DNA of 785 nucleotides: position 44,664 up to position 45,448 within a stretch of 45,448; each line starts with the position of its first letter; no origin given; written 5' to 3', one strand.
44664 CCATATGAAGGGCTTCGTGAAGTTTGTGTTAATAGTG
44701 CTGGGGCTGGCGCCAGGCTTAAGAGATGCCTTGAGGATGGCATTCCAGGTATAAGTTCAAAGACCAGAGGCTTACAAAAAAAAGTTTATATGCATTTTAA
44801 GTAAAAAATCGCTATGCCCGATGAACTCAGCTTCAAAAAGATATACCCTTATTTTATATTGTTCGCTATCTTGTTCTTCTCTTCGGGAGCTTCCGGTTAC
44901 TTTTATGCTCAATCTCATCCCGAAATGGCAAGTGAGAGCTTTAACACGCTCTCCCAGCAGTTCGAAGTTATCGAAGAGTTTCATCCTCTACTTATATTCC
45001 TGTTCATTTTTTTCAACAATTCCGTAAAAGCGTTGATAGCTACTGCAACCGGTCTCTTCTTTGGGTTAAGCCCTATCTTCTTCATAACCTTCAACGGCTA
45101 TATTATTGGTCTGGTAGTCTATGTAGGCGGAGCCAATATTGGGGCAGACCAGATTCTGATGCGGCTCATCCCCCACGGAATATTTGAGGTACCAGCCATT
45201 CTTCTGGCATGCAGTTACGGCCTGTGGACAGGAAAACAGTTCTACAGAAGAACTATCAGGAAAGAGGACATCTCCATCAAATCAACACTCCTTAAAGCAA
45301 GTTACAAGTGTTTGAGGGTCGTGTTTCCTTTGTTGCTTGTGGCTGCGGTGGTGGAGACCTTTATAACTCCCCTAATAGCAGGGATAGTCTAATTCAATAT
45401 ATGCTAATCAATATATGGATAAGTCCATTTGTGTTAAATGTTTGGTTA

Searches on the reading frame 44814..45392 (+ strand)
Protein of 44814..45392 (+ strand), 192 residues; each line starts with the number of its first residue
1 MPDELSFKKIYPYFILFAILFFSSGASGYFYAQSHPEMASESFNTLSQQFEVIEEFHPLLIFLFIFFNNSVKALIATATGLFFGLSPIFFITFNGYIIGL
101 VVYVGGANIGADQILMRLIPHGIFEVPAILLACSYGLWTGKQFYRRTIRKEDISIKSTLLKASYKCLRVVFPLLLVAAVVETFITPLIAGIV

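Call 76: search_protein_families(library=pfam, proteins=[window:44814-45392:+], max_evalue=0.0001)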
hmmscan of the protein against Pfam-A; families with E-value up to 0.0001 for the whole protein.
window:44814-45392:+ (192 aa): 1 family
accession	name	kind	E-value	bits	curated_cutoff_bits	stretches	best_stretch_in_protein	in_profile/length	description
PF01944.22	SpoIIM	-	1.1e-31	110.4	26.9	1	18-186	2-163/163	Stage II sporulation protein M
